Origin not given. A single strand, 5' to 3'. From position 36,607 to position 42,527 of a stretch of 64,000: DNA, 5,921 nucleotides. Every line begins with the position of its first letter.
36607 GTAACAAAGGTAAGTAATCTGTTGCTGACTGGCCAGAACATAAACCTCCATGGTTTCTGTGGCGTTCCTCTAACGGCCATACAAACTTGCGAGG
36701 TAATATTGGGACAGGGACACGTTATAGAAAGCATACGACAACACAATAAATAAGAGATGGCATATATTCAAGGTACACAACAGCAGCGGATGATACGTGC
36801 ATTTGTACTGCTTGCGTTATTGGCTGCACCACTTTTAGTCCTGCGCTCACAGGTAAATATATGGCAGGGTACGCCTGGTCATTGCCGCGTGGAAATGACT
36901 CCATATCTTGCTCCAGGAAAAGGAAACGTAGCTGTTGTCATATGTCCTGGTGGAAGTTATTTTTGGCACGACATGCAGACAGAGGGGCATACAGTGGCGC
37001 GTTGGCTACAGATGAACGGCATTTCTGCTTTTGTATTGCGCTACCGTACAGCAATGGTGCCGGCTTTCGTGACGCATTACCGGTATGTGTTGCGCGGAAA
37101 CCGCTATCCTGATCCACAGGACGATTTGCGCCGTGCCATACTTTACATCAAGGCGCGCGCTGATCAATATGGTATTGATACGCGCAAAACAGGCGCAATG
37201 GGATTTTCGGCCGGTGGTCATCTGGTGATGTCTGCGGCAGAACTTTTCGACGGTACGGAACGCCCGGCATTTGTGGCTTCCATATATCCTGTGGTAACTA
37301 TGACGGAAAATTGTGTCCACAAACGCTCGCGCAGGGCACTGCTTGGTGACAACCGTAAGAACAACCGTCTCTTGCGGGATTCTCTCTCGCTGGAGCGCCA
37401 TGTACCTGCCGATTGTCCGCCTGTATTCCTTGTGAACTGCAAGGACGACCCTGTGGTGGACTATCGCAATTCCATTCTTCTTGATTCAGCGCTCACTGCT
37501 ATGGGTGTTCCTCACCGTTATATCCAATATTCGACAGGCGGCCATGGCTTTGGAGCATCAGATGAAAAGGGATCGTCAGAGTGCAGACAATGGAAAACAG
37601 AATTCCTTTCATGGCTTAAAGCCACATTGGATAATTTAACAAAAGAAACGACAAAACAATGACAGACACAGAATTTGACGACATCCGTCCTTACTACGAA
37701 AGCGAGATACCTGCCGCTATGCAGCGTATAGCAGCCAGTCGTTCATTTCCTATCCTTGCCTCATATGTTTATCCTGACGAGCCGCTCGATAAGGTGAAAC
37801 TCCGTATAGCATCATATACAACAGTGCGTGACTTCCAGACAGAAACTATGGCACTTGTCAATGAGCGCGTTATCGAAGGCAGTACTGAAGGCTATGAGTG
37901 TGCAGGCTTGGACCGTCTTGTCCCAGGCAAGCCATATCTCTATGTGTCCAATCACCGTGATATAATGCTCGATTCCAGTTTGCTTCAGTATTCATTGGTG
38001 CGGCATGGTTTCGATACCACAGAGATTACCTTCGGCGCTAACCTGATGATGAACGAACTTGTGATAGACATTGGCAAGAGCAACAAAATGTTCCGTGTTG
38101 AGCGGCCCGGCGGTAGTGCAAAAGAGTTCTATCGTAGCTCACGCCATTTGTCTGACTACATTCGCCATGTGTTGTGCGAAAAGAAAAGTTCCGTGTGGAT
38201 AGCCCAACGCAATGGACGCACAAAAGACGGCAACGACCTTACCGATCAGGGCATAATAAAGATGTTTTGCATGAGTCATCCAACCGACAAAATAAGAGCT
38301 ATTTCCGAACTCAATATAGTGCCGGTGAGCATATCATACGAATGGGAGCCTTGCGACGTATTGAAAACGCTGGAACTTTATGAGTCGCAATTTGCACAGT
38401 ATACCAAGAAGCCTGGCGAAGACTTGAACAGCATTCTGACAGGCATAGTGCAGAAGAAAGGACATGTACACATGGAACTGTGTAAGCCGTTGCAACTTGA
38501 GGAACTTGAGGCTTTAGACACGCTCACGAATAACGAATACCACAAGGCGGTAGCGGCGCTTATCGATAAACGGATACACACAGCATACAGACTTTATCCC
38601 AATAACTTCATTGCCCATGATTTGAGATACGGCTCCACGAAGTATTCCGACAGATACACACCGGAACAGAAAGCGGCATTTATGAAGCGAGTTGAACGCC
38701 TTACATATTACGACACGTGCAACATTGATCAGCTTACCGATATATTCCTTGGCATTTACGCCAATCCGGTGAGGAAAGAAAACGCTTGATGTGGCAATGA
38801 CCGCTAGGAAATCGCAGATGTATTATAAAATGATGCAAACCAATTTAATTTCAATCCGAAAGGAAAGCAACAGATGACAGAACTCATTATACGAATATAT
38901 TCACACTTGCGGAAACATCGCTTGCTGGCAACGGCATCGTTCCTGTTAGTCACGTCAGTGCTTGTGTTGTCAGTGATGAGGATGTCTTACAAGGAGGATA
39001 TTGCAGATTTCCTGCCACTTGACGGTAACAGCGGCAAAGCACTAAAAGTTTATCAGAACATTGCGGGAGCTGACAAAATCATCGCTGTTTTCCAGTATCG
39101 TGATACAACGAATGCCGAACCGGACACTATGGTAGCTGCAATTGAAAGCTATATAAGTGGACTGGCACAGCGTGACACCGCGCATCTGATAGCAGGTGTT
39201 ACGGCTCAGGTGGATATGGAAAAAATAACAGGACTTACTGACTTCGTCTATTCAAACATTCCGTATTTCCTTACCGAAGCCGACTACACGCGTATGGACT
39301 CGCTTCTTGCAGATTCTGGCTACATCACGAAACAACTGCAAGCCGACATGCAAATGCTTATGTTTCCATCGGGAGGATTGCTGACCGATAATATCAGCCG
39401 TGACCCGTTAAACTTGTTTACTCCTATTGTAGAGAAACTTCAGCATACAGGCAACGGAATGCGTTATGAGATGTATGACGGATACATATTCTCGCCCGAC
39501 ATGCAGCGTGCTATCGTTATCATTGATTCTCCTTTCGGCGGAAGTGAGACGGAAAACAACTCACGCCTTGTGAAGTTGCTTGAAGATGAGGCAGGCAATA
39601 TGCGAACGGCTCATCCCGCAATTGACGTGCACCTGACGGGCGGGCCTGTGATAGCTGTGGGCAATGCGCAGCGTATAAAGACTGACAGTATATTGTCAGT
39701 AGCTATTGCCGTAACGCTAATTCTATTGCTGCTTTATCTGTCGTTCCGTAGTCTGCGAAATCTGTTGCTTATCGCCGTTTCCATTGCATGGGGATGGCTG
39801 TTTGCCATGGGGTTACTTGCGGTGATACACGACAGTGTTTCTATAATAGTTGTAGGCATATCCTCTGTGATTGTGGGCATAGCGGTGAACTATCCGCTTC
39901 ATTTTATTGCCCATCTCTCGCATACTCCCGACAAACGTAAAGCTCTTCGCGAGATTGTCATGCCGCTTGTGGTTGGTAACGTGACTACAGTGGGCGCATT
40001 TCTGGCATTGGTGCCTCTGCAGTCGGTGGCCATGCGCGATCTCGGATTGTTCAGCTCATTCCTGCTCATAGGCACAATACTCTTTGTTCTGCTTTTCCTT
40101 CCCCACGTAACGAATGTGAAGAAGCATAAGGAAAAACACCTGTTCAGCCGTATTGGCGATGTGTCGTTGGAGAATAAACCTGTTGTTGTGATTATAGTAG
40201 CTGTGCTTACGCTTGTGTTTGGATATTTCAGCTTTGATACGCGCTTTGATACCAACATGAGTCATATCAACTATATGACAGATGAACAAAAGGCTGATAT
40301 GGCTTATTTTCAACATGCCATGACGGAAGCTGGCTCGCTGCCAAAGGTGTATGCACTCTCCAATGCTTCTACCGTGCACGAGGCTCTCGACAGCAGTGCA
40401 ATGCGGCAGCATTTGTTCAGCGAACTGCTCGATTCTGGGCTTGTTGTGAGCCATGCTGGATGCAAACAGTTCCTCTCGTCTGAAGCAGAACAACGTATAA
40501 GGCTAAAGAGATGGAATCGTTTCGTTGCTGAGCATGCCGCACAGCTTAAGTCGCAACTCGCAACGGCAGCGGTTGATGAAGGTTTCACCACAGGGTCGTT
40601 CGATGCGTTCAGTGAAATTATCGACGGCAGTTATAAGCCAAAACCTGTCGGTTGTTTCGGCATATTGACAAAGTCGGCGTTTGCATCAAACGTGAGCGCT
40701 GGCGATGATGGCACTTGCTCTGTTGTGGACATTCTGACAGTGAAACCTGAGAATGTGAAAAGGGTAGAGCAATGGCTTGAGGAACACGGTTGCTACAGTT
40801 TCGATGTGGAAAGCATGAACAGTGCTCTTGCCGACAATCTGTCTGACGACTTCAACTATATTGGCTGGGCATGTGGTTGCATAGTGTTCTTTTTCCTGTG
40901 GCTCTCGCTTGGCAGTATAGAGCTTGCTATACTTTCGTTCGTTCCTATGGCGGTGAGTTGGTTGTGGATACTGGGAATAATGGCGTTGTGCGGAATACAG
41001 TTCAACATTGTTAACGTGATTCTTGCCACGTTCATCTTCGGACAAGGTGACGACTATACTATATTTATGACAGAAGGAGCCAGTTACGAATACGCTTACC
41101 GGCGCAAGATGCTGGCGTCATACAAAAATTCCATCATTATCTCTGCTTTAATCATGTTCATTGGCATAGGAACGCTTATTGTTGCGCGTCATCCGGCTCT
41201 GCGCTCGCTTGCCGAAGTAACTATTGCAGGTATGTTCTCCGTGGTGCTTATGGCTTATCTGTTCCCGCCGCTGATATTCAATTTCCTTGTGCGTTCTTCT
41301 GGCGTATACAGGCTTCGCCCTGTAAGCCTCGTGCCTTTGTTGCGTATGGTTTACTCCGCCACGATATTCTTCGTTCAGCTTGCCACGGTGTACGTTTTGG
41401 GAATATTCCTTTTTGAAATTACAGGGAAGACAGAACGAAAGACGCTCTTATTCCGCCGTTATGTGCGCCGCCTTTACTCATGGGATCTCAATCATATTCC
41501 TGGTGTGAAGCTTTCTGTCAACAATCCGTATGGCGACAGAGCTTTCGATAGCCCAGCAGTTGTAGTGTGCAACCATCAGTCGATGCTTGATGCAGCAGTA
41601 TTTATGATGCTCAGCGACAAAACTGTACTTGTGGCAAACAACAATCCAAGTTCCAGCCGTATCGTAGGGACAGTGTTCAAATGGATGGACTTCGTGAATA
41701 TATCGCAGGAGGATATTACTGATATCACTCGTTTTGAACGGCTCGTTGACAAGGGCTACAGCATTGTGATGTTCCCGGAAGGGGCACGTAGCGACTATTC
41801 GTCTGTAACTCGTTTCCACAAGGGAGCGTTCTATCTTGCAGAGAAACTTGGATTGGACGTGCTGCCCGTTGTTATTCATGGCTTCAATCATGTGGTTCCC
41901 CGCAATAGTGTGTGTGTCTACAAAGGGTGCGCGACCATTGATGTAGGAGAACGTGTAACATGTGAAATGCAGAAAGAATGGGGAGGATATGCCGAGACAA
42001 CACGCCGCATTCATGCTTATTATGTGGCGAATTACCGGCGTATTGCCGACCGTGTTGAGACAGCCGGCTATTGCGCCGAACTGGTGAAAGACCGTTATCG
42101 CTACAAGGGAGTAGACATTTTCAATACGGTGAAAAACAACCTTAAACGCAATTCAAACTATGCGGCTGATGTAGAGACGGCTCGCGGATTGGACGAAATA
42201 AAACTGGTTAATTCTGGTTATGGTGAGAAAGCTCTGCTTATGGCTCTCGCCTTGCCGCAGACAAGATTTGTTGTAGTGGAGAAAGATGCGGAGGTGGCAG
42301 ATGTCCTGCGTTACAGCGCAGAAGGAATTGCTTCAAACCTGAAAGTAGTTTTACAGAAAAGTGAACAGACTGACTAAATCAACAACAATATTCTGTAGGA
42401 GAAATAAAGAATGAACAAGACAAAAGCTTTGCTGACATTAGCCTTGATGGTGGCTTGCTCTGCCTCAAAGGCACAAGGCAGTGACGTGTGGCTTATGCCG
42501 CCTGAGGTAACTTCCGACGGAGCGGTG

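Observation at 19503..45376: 26-gene co-directional type II PKS/FAS-like lipid cluster of the aryl-polyene / flexirubin class, set among pectin-degradation genes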

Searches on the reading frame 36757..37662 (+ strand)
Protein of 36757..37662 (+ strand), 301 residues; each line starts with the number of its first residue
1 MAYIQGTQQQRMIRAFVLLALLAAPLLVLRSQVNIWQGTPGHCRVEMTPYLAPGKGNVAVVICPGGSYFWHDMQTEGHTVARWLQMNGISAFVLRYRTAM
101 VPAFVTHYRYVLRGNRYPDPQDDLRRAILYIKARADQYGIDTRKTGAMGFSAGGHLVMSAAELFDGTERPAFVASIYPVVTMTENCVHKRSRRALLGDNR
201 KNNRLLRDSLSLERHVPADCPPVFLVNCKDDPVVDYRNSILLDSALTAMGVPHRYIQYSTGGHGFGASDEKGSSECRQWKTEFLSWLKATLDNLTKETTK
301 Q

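Call 5: search_protein_families(library=pfam, proteins=[window:36757-37662:+], max_evalue=0.01)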
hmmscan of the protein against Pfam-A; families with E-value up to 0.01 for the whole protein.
window:36757-37662:+ (301 aa): 5 families
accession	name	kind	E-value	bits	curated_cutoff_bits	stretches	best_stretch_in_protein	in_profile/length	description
PF20434.5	BD-FAE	-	3.5e-19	69.6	26.8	1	106-246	53-215/215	BD-FAE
PF07859.19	Abhydrolase_3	-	3.8e-12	46.9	25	1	115-265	43-208/210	alpha/beta hydrolase fold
PF00326.27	Peptidase_S9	-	2.5e-11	43.9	22.6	1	128-291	49-210/213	Prolyl oligopeptidase family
PF01738.24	DLH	-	1.2e-06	28.7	21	1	123-289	80-215/217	Dienelactone hydrolase family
PF00561.26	Abhydrolase_1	-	0.0026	17.9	25.8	0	197-263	196-238/245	alpha/beta hydrolase fold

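Call 8: search_protein_families(library=ncbifam, proteins=[window:36757-37662:+], max_evalue=0.001)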
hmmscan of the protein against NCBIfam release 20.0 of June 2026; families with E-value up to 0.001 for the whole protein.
window:36757-37662:+ (301 aa): 7 families
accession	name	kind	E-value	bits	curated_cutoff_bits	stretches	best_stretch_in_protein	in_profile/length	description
NF042968.1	AcxylEst_AxeA1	equivalog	4.6e-38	130.7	700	1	42-289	33-266/459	acetylxylan esterase AxeA1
NF041902.1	pecacetest_PaeX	equivalog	2.9e-36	125.1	550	1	41-298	59-313/318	pectin acetylesterase PaeX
NF052620.1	AryltfaseLP1002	equivalog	5.4e-18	65.3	300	1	58-293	33-261/265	lp_1002 family arylesterase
NF058653.1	LipP1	equivalog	6.1e-08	31.9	350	1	115-266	116-280/300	LipP1 family hormone-sensitive lipase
NF007547.0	PRK10162.1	equivalog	4.9e-07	29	389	1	115-161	129-175/321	acetyl esterase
NF033149.0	CHL_hydrolase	equivalog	1.9e-05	23.8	500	1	107-164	113-169/310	chloramphenicol hydrolase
NF050058.1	e_dPHAscl_type1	hypoth_equivalog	0.00015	21.4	150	1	131-265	92-210/276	extracellular catalytic domain type 1 short-chain-length polyhydroxyalkanoate depolymerase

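Call 47: search_solved_structures(query=window:36757-37662:+, max_evalue=0.0001)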
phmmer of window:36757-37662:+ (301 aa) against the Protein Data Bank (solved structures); distinct sequences matched with E-value up to 0.0001: 15.
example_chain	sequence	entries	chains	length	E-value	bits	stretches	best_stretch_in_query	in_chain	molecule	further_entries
6a6o_A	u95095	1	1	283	1.1e-25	93.6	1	46-279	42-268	Esterase/lipase-like protein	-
7dwc_A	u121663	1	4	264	4.1e-23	85.2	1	58-287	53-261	Xylanase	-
3bjr_A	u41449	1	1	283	9.7e-12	47.8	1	58-275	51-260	Putative carboxylesterase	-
6nkf_A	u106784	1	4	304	3.7e-09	39.3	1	116-265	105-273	Lip_vut4, C3L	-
4q3k_A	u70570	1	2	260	2.2e-08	36.8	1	56-182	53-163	MGS-M1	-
4ypv_A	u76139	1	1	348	1.9e-07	33.7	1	107-265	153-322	Est8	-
3hxk_A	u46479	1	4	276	2e-07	33.6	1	59-289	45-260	Sugar hydrolase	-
6xyc_A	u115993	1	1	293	2.8e-07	33.2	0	117-159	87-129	Acetyl xylan esterase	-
6tkx_A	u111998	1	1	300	3e-07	33.1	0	117-159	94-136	Carbohydrate esterase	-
6mly_A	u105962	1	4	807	3.6e-06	29.5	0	115-160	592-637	Bifunctional GH43-CE protein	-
2c7b_A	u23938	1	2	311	4.9e-06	29.1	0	56-183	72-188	CARBOXYLESTERASE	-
7wol_A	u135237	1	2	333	2.7e-05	26.7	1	100-180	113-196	Lipase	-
5ao9_A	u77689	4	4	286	4e-05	26.1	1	103-266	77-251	ESTERASE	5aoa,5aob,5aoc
7bfn_A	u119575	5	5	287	4e-05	26.1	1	103-266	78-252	Esterase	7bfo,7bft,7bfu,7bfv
2yh2_A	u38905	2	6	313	5.2e-05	25.7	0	53-185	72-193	ESTERASE | ALPHA/BETA HYDROLASE FOLD-3 DOMAIN PROTEIN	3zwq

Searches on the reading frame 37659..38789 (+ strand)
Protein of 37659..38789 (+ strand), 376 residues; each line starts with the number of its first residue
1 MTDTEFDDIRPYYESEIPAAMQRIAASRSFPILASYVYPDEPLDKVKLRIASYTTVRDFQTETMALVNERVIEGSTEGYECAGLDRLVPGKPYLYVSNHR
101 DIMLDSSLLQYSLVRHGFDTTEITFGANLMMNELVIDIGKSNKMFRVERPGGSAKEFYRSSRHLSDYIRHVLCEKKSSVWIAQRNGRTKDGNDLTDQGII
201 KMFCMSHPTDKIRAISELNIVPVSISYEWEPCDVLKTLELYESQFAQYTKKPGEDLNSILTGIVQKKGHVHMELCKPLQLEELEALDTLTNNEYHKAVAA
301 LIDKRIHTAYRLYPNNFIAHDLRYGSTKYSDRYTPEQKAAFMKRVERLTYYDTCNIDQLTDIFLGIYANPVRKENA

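Call 5: search_protein_families(library=pfam, proteins=[window:37659-38789:+], max_evalue=0.01)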
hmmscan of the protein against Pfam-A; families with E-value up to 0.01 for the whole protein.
window:37659-38789:+ (376 aa): 1 family
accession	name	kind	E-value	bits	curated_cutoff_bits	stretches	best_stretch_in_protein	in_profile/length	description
PF01553.26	Acyltransferase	-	1.9e-05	24.9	23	1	80-225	3-131/132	Acyltransferase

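Call 8: search_protein_families(library=ncbifam, proteins=[window:37659-38789:+], max_evalue=0.001)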
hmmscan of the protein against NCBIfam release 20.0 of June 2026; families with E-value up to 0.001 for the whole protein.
window:37659-38789:+ (376 aa): 0 families

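Call 44: search_protein_families(library=pfam, proteins=[window:37659-38789:+], max_evalue=5)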
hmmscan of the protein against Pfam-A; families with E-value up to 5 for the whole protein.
window:37659-38789:+ (376 aa): 2 families
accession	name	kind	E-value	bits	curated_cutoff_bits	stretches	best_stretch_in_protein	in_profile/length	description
PF01553.26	Acyltransferase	-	1.9e-05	24.9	23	1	80-225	3-131/132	Acyltransferase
PF19576.4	Acyltransf_2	-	0.017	14.5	27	1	79-117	58-96/266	Acyltransferase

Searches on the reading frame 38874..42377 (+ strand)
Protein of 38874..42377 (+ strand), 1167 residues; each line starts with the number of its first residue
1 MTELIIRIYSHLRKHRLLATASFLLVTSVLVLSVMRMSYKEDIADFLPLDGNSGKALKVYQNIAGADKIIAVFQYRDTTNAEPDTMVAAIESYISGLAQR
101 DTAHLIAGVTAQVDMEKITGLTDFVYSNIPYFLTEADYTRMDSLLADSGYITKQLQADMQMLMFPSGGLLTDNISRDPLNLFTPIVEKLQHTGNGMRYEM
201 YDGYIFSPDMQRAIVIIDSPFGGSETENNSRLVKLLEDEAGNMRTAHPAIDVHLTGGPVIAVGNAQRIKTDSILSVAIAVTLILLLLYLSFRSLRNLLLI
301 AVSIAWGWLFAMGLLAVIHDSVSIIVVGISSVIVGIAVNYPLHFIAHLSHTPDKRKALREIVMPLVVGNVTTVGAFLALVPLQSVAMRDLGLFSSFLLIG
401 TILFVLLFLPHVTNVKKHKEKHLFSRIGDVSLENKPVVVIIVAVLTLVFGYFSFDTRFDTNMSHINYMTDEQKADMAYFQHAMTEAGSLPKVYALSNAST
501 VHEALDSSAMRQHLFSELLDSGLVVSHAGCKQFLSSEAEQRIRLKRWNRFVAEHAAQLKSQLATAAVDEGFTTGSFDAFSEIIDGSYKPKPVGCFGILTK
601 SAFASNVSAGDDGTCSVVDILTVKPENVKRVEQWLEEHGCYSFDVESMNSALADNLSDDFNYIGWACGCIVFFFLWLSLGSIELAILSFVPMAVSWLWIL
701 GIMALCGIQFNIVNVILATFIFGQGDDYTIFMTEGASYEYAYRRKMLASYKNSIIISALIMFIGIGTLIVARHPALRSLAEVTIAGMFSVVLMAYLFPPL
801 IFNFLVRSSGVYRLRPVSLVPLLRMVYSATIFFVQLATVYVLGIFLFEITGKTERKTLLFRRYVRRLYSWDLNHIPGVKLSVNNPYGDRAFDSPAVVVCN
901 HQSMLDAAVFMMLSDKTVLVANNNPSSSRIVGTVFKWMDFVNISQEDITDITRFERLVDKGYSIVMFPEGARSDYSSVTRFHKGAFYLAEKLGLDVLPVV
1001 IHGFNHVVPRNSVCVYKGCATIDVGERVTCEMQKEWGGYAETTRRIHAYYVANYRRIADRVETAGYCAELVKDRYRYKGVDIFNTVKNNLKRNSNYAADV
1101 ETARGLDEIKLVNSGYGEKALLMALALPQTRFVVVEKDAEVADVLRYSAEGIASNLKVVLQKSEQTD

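Call 5: search_protein_families(library=pfam, proteins=[window:38874-42377:+], max_evalue=0.01)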
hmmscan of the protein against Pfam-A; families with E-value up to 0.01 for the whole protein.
window:38874-42377:+ (1167 aa): 2 families
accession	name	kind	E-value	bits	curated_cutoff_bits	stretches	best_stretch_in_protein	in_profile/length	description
PF01553.26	Acyltransferase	-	7.5e-20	71.5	23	1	892-1001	13-131/132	Acyltransferase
PF03176.21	MMPL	-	1.4e-15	57.5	20.5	2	201-413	76-299/333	MMPL family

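Call 8: search_protein_families(library=ncbifam, proteins=[window:38874-42377:+], max_evalue=0.001)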
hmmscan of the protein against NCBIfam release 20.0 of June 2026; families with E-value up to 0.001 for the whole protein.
window:38874-42377:+ (1167 aa): 12 families
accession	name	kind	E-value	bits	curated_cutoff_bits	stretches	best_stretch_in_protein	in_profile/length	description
TIGR03480.1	HpnN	hypoth_equivalog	5.2e-26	90.9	751.85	2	230-485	228-495/862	hopanoid biosynthesis associated RND transporter like protein HpnN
TIGR00921.1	2A067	subfamily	6e-23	80.8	351.9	2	195-412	507-730/733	hydrophobe/amphiphile efflux-3 (HAE3) family transporter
TIGR00530.1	AGP_acyltrn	subfamily_domain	2.6e-15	56.3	102.95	1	890-1001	13-129/130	1-acylglycerol-3-phosphate O-acyltransferase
NF045600.2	BstA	equivalog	2.8e-11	42.1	1400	2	199-393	209-416/903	sterol transporter cytoplasmic membrane protein BstA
TIGR00833.1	actII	subfamily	1.4e-10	40.2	874.7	1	246-414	149-330/910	MMPL family RND transporter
NF006386.0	PRK08633.1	equivalog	4.4e-10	37.9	1221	1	893-1003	441-553/1147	acyl-[ACP]--phospholipid O-acyltransferase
NF005959.0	PRK08043.1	equivalog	7.2e-10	37.8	886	1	895-1005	30-141/719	bifunctional acyl-ACP--phospholipid O-acyltransferase/long-chain-fatty-acid--ACP ligase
NF005291.0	PRK06814.1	equivalog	4.6e-09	34.7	1349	1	862-1005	425-567/1140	acyl-[ACP]--phospholipid O-acyltransferase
NF052374.1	HopndTporHpnN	equivalog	8.7e-08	30.7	1100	1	249-471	251-487/858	hopanoid transporter HpnN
NF052553.1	LyOrLpactfOlsABRUA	equivalog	1.1e-05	24.7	300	1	836-985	11-160/263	lyso-ornithine lipid O-acyltransferase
NF011593.0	PRK15018.1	equivalog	0.00039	20.2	501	1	895-1005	67-183/245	1-acylglycerol-3-phosphate O-acyltransferase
NF052552.1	LyOrLpactfOlsARHOCB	equivalog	0.00087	18.4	300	0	880-986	73-181/271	lyso-ornithine lipid O-acyltransferase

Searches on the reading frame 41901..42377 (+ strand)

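Call 44: search_protein_families(library=pfam, proteins=[window:41901-42377:+], max_evalue=5)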
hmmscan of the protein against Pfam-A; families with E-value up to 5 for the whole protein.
window:41901-42377:+ (158 aa): 2 families
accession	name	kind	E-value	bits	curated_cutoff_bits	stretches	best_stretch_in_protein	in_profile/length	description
PF06940.17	DUF1287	-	0.026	14.7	25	1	38-88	16-66/163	Domain of unknown function (DUF1287)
PF13734.11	Inhibitor_I69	-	0.032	15.1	25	1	96-143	31-77/98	Spi protease inhibitor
